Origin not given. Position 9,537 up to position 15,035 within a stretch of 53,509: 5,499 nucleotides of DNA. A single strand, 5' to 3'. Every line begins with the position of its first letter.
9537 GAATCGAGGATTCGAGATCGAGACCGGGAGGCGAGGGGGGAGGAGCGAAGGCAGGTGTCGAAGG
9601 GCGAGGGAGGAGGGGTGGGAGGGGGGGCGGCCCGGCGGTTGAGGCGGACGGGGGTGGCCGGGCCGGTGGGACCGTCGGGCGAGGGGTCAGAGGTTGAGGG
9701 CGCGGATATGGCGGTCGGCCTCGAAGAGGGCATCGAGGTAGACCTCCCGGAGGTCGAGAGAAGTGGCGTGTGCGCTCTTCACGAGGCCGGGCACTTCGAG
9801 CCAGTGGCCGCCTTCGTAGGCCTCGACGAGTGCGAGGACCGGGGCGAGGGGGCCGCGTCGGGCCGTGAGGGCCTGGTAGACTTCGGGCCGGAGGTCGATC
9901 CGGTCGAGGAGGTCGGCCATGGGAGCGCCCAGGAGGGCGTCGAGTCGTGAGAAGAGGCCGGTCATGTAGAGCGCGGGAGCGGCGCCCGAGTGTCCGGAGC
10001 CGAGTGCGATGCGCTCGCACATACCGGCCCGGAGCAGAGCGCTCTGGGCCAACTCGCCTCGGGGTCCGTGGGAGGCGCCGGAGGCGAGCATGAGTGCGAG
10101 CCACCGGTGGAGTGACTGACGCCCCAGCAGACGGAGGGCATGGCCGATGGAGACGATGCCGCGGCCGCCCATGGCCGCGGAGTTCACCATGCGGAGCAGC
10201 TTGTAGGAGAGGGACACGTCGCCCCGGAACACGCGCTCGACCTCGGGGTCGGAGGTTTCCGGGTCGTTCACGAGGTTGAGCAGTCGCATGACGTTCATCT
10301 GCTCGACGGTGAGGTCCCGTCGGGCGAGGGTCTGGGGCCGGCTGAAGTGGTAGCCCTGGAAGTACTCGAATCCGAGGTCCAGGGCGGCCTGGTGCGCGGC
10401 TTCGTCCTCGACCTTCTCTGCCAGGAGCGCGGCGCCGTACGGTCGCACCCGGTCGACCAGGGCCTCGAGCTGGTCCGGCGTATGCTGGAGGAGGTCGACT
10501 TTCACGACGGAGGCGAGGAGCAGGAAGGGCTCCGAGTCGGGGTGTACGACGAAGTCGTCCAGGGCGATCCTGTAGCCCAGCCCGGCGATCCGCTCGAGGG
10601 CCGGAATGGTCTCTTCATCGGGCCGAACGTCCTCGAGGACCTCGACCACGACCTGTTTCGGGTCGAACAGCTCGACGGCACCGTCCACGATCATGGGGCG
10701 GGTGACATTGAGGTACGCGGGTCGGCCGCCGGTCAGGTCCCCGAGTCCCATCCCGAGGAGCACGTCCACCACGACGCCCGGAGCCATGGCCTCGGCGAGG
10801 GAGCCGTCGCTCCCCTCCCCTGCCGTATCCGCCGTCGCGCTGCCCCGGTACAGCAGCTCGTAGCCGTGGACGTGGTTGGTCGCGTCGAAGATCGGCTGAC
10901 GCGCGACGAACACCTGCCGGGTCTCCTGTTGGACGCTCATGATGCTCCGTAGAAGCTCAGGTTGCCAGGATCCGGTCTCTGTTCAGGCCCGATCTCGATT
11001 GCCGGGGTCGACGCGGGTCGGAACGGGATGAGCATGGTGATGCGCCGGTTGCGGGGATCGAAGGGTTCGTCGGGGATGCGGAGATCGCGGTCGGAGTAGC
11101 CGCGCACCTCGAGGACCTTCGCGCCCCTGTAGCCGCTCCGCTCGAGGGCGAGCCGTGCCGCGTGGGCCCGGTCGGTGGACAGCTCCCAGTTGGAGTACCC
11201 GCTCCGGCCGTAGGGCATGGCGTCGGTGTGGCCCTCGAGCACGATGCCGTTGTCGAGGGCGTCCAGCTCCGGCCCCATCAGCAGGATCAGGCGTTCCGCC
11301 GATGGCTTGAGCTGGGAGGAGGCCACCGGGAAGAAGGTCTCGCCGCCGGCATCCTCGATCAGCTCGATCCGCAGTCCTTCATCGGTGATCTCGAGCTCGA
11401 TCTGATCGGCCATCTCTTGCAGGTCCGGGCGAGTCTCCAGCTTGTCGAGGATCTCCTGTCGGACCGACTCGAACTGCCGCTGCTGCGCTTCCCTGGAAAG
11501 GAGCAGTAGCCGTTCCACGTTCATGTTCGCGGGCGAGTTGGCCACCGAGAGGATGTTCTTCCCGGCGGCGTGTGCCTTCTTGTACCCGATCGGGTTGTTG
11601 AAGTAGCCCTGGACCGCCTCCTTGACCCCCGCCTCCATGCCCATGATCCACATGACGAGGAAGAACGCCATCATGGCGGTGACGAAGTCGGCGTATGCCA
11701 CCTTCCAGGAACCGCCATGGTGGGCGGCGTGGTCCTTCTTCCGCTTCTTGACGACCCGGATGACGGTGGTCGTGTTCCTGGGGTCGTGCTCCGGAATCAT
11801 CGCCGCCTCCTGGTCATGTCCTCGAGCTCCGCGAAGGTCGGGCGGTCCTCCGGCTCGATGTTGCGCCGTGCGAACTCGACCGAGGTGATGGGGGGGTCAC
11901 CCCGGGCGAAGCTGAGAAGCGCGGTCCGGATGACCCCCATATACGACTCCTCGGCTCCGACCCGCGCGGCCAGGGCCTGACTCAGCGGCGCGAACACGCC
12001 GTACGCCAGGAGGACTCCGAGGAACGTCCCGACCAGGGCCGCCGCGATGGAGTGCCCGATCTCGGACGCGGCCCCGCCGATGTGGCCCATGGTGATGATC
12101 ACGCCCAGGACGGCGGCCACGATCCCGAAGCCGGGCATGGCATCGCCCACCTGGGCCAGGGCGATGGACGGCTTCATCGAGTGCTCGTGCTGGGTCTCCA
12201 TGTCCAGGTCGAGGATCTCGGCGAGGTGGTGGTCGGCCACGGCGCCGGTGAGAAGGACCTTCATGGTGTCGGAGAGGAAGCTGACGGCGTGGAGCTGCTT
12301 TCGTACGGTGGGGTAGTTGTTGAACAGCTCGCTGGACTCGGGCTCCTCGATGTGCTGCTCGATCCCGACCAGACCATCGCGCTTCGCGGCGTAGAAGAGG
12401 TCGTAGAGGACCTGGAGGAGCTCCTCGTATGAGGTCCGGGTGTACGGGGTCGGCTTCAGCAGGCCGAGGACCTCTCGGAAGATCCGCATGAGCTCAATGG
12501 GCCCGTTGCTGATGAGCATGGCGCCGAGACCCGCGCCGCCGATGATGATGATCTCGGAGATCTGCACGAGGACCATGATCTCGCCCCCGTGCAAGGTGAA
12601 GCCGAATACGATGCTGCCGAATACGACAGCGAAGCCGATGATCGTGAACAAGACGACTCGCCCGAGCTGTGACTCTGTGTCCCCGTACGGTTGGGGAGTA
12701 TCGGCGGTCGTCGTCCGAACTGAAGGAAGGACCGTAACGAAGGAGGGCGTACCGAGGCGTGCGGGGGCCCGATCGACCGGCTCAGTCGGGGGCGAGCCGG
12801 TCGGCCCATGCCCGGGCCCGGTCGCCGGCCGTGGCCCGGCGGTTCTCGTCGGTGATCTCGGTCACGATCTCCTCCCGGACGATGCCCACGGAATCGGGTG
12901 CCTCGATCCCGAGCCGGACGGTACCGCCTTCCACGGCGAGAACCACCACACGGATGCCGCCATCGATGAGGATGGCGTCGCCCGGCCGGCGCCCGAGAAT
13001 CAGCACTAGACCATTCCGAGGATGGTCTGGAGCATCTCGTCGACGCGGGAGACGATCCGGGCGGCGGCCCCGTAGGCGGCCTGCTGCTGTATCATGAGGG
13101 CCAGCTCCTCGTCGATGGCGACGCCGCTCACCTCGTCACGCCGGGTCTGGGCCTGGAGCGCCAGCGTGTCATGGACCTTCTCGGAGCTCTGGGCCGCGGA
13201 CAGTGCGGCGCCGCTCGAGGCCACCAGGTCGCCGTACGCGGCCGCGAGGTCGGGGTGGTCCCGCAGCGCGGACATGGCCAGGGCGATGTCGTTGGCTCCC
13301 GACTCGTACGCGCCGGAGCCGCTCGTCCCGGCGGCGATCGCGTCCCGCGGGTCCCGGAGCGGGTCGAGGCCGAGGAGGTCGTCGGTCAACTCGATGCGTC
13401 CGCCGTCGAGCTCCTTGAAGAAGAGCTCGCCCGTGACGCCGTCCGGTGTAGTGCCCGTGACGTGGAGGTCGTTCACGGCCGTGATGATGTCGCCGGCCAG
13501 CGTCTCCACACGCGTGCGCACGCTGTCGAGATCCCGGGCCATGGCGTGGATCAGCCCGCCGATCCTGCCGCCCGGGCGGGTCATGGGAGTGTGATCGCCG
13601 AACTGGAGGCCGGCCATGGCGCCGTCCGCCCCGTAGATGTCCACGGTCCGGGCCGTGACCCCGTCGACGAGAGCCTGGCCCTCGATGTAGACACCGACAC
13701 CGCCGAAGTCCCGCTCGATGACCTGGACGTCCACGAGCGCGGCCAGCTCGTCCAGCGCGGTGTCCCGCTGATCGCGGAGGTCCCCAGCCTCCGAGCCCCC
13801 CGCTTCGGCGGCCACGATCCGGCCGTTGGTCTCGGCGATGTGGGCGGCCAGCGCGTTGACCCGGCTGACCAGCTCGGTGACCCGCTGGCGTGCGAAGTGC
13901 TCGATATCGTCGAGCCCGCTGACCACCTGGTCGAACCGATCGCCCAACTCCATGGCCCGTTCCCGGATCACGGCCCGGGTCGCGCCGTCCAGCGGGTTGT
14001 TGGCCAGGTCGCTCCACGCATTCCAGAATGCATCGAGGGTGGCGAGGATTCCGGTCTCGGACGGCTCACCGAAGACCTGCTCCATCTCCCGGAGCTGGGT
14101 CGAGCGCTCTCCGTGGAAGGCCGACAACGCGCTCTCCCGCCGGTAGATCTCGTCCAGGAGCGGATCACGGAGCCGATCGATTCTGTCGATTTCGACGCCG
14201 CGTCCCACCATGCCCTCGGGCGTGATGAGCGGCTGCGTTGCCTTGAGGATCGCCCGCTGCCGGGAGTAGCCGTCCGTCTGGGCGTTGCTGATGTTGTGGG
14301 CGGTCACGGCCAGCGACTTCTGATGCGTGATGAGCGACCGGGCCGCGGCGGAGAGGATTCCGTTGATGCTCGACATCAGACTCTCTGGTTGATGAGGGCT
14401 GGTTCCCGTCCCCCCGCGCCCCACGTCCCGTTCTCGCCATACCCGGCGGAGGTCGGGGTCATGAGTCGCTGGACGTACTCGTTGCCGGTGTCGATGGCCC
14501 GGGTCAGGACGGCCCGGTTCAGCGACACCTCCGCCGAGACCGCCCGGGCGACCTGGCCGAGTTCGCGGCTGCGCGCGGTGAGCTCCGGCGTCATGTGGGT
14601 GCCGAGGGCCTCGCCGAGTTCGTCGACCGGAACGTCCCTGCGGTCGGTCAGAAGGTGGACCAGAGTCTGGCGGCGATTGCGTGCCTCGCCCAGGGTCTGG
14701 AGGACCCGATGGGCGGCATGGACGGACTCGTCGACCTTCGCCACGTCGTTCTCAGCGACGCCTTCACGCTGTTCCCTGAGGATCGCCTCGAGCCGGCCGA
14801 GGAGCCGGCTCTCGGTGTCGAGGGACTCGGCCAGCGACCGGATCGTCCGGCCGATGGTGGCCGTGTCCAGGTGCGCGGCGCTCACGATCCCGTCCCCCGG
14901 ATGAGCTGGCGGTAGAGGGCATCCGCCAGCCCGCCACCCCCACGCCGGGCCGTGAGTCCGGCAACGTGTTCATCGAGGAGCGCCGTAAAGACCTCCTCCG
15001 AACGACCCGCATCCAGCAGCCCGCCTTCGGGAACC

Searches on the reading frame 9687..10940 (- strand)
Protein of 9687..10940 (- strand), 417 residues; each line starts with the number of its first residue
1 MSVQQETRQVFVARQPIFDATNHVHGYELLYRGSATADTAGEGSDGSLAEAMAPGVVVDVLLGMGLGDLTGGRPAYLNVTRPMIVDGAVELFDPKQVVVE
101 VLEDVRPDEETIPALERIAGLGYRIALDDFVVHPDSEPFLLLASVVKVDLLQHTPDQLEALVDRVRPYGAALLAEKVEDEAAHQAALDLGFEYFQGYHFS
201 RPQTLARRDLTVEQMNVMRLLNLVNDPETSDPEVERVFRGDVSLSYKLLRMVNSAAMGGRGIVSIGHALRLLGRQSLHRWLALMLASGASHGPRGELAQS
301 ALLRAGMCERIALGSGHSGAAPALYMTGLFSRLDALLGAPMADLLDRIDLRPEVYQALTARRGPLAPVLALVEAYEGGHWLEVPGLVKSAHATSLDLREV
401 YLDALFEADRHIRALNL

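Call 29: search_protein_families(library=pfam, proteins=[window:9687-10940:-], max_evalue=0.001)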
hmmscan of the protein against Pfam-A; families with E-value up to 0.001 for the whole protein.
window:9687-10940:- (417 aa): 2 families
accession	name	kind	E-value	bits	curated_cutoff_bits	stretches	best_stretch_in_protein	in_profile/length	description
PF00563.25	EAL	-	8.7e-14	51.9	31.3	1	93-202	115-236/236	EAL domain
PF08668.18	HDOD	-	9.6e-13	48.5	22.9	1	217-333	8-130/196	HDOD domain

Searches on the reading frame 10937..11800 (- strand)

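Call 29: search_protein_families(library=pfam, proteins=[window:10937-11800:-], max_evalue=0.001)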
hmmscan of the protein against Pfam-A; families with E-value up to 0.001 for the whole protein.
window:10937-11800:- (287 aa): 2 families
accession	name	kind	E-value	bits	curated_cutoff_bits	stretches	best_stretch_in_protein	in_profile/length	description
PF13677.11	MotB_plug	-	4.6e-18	65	24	1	18-70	2-57/58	Membrane MotB of proton-channel complex MotA/MotB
PF00691.25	OmpA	-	3.2e-09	37.5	27.2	1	156-241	1-85/98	OmpA family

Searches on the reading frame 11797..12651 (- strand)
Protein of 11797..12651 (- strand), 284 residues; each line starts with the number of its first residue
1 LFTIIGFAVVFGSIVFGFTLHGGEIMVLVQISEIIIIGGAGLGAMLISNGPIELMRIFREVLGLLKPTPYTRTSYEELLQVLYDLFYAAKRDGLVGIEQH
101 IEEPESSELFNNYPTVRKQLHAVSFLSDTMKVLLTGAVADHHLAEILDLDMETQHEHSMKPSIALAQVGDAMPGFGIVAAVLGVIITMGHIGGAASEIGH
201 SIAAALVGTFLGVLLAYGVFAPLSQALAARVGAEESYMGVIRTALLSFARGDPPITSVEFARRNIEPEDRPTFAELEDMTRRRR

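Call 29: search_protein_families(library=pfam, proteins=[window:11797-12651:-], max_evalue=0.001)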
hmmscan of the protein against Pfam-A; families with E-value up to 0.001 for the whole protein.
window:11797-12651:- (284 aa): 2 families
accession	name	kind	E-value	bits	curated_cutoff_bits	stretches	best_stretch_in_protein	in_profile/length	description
PF20560.3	MotA_N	-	1.5e-21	76.9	27.3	1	4-93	1-91/91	Motility protein A N-terminal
PF01618.21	MotA_ExbB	-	2.4e-12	47.1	22.9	1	133-237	17-124/127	MotA/TolQ/ExbB proton channel family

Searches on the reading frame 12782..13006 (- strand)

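Call 29: search_protein_families(library=pfam, proteins=[window:12782-13006:-], max_evalue=0.001)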
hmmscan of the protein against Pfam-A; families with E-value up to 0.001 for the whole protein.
window:12782-13006:- (74 aa): 1 family
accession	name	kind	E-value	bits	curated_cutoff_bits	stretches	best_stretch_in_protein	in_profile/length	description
PF02599.21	CsrA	-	5.3e-20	71.6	27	1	1-52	1-52/53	Global regulator protein family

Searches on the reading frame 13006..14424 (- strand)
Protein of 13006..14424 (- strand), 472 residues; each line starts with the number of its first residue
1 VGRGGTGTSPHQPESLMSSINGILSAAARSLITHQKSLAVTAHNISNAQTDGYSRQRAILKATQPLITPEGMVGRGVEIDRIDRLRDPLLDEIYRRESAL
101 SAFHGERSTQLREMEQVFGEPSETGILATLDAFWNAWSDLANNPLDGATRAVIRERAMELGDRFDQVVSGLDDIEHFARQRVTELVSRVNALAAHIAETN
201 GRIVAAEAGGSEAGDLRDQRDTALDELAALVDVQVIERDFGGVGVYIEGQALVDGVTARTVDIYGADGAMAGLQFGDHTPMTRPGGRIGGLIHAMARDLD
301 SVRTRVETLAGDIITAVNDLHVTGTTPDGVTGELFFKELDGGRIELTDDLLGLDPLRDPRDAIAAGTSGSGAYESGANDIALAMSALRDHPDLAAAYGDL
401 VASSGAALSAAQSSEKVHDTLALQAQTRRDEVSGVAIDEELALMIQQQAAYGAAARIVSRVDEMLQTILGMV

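Call 29: search_protein_families(library=pfam, proteins=[window:13006-14424:-], max_evalue=0.001)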
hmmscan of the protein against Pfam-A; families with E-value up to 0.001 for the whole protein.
window:13006-14424:- (472 aa): 3 families
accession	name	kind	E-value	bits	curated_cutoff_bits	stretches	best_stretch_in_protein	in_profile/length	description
PF22638.1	FlgK_D1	-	2.5e-53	181.5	28.6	1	112-336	2-233/233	Flagellar hook-associated protein FlgK helical domain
PF06429.18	Flg_bbr_C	-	4.7e-10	39.3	23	1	431-470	6-45/46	Flagellar basal body rod FlgEFG protein C-terminal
PF00460.25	Flg_bb_rod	-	0.00058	20.2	20.7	0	26-53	3-30/31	Flagella basal body rod protein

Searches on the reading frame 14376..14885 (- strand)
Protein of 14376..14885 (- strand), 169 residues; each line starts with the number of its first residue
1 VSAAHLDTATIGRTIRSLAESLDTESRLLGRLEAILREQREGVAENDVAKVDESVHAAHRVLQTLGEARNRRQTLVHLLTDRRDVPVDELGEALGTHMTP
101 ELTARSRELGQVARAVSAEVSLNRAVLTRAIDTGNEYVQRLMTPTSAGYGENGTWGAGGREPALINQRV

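Call 29: search_protein_families(library=pfam, proteins=[window:14376-14885:-], max_evalue=0.001)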
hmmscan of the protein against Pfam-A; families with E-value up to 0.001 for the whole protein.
window:14376-14885:- (169 aa): 1 family
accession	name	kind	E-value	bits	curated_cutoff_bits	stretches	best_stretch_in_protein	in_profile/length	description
PF05130.17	FlgN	-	6.9e-11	43.2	30.5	1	15-154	3-144/147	FlgN protein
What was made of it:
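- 14882..15169 (-): flgJ, single-domain (rod-binding only), 95 aa. It lies between flgN and flgI (call 29).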
